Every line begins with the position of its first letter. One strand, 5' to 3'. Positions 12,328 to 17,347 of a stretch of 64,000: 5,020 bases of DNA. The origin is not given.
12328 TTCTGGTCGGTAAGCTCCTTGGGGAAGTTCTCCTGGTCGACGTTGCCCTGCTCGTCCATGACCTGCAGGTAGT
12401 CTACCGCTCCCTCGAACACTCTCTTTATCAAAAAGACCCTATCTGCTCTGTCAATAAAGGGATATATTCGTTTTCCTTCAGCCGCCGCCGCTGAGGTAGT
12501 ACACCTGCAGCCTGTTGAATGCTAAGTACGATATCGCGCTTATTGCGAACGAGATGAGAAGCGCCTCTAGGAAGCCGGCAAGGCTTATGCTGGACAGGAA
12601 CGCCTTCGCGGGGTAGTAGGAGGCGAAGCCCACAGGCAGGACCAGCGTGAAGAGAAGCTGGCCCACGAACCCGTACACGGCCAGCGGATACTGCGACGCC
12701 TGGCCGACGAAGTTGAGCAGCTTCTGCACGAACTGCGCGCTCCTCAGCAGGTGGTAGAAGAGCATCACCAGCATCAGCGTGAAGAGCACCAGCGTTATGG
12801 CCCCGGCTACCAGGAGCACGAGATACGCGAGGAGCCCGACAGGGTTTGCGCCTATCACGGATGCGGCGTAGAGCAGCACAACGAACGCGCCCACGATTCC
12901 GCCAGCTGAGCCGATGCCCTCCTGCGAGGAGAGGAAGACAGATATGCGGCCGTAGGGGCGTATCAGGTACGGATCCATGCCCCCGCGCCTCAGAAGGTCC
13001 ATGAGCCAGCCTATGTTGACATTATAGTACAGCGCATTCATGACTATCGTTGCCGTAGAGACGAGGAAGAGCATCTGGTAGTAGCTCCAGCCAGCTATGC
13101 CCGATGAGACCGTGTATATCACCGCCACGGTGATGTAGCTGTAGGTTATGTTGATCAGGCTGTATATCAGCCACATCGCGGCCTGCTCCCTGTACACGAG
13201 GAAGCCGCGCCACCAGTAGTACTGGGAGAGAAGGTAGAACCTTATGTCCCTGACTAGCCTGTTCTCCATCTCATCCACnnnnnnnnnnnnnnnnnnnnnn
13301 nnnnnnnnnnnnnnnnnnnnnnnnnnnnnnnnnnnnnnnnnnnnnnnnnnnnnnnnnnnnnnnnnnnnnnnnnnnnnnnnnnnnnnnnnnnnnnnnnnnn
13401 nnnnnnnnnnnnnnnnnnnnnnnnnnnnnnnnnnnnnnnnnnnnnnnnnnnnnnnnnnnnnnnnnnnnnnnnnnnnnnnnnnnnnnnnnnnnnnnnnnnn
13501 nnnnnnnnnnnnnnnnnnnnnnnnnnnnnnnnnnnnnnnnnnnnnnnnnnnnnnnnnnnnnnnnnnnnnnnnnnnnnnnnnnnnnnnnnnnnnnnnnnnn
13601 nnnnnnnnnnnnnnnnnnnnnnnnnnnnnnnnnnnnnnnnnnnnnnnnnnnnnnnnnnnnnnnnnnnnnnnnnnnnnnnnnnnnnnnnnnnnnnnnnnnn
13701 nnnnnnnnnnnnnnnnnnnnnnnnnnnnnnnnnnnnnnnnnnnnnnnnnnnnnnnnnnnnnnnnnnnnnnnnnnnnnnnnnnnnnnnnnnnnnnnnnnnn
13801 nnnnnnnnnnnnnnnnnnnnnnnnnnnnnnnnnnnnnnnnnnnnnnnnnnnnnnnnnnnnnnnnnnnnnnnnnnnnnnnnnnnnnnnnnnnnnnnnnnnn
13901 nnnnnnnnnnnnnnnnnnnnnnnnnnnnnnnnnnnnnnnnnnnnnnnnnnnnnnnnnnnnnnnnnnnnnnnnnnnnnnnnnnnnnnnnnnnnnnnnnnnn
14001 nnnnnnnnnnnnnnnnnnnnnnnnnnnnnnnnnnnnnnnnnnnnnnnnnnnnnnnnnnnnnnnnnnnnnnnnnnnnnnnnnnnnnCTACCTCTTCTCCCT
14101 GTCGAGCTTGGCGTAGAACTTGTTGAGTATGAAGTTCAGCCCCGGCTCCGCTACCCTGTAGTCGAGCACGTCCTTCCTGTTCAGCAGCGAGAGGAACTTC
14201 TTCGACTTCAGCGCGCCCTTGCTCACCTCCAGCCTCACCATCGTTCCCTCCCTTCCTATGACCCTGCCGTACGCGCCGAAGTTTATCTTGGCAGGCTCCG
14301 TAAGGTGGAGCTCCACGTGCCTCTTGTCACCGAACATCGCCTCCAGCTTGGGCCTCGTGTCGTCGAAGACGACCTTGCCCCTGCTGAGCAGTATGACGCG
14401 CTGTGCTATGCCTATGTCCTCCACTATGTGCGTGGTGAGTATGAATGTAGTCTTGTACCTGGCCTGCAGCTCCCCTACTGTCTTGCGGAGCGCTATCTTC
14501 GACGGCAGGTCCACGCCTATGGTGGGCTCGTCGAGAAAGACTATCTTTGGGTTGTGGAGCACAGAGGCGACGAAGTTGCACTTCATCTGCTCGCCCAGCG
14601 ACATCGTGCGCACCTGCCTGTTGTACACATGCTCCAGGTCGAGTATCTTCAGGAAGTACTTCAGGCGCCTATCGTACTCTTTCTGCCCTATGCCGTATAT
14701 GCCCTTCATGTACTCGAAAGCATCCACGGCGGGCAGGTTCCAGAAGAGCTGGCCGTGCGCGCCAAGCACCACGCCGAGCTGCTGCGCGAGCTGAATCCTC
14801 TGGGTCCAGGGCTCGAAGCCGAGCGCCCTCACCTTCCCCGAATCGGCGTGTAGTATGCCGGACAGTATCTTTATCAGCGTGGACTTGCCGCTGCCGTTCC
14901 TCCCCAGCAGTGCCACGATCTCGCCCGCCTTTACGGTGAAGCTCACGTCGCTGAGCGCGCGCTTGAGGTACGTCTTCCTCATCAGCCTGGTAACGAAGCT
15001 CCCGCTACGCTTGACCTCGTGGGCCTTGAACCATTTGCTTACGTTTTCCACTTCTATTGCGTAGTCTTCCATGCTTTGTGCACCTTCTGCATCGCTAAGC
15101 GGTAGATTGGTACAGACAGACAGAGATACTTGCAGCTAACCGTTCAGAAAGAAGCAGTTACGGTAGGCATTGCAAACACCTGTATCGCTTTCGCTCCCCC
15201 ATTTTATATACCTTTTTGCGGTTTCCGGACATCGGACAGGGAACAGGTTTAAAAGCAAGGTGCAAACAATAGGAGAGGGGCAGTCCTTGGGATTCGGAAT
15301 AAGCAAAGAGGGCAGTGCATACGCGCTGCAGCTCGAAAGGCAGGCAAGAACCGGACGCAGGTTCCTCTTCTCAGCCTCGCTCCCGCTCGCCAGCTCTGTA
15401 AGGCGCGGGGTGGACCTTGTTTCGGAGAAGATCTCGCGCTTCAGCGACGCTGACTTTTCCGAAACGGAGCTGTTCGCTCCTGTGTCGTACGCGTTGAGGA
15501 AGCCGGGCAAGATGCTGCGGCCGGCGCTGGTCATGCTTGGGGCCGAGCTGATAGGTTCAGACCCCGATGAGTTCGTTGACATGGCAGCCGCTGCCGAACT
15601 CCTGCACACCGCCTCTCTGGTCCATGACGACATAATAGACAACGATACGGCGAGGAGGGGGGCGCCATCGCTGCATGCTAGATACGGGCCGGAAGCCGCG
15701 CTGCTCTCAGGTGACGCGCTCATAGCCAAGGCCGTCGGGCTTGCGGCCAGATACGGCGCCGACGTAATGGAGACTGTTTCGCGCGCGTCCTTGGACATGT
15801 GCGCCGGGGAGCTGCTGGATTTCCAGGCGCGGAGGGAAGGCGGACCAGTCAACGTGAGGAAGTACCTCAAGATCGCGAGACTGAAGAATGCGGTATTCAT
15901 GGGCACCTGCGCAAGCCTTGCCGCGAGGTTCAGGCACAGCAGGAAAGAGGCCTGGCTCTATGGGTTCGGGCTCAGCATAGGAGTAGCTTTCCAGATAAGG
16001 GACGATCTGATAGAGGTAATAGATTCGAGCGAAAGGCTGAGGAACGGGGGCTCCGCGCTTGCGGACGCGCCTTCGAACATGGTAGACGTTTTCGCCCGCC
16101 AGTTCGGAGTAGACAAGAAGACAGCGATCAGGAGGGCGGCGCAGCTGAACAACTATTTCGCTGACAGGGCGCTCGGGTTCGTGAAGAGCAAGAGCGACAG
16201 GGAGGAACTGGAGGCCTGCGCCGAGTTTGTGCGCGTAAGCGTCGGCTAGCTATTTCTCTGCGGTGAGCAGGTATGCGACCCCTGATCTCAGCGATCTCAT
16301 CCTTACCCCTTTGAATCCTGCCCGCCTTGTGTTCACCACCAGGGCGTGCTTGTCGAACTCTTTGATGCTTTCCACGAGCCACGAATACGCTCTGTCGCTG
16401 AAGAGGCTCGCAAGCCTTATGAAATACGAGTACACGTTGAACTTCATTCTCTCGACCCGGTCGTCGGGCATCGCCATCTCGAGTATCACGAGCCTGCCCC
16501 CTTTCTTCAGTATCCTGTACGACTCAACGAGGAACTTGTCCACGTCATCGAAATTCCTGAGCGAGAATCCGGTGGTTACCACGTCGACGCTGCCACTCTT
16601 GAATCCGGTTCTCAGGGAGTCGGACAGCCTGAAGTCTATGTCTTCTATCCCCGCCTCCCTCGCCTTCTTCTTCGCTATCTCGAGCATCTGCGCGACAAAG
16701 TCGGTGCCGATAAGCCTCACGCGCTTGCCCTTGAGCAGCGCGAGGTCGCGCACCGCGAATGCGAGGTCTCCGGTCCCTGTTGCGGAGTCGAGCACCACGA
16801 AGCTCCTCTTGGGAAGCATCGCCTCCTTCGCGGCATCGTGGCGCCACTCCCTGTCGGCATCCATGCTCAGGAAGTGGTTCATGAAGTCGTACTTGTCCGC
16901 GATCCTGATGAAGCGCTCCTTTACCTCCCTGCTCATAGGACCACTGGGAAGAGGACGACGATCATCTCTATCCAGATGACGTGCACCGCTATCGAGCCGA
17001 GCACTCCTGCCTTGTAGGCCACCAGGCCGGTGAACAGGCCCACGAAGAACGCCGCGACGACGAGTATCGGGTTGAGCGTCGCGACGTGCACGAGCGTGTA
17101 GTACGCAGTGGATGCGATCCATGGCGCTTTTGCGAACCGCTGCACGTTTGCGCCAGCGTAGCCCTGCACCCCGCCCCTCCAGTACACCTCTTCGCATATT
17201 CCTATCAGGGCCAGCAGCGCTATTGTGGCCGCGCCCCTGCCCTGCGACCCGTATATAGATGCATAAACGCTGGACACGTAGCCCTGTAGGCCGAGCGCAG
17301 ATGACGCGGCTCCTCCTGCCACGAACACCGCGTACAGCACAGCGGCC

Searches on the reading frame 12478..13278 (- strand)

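Call 52: search_protein_families(library=pfam, max_evalue=0.00001, proteins=[window:12478-13278:-])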
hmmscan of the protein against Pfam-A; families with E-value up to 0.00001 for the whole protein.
window:12478-13278:- (266 aa): 1 family
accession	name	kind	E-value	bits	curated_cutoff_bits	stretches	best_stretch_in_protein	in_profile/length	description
PF06182.17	ABC2_membrane_6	-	1.4e-21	77.8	22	1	41-263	1-227/229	ABC-2 family transporter protein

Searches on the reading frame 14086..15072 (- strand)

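Call 52: search_protein_families(library=pfam, max_evalue=0.00001, proteins=[window:14086-15072:-])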
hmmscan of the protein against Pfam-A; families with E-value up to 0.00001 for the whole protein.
window:14086-15072:- (328 aa): 2 families
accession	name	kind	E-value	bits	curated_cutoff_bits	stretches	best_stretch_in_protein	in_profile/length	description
PF00005.33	ABC_tran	-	3.2e-26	93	25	1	40-184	1-136/137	ABC transporter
PF13304.12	AAA_21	-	2.6e-12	47.9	27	0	140-215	221-298/304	AAA domain, putative AbiEii toxin, Type IV TA system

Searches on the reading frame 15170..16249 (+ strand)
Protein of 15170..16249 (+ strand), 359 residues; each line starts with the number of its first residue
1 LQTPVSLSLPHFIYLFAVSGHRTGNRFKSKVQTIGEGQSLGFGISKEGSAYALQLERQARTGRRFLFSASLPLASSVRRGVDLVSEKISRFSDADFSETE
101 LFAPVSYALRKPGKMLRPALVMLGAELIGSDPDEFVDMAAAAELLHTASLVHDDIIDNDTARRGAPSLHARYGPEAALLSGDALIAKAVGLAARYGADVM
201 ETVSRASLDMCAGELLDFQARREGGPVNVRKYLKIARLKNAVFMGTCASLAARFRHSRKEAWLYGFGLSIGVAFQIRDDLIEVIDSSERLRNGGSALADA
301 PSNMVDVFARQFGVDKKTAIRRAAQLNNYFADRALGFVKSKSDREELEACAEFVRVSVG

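Call 52: search_protein_families(library=pfam, max_evalue=0.00001, proteins=[window:15170-16249:+])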
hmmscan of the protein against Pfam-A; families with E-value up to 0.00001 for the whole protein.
window:15170-16249:+ (359 aa): 1 family
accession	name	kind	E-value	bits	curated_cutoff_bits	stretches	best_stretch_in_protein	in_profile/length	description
PF00348.22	polyprenyl_synt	-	4.3e-46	157.6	27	1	100-295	3-204/251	Polyprenyl synthetase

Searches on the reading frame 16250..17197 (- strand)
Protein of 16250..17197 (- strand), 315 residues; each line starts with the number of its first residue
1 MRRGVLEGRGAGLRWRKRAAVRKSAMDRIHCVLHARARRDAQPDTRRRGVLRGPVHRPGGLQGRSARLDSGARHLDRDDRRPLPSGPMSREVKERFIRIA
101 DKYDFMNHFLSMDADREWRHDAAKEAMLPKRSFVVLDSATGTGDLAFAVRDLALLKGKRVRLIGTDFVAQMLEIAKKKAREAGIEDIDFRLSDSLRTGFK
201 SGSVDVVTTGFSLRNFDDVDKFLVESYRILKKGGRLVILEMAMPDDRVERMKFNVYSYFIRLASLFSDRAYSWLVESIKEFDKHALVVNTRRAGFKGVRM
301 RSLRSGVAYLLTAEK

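Call 52: search_protein_families(library=pfam, max_evalue=0.00001, proteins=[window:16250-17197:-])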
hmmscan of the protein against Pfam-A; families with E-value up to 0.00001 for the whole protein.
window:16250-17197:- (315 aa): 6 families
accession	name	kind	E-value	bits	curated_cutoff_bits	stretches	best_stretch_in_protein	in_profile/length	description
PF01209.24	Ubie_methyltran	-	2.4e-47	161.7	20.1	1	90-312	7-230/233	ubiE/COQ5 methyltransferase family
PF08241.18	Methyltransf_11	-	1.4e-16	61.3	21.2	1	136-238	1-95/95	Methyltransferase domain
PF13847.12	Methyltransf_31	-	8.4e-16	58.4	27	1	133-242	5-113/145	Methyltransferase domain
PF13649.12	Methyltransf_25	-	3e-15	57.1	27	1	135-234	1-97/97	Methyltransferase domain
PF08242.18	Methyltransf_12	-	3.6e-10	40.9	30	1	136-236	1-98/98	Methyltransferase domain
PF13489.12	Methyltransf_23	-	1.4e-07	31.9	27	1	116-276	7-155/164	Methyltransferase domain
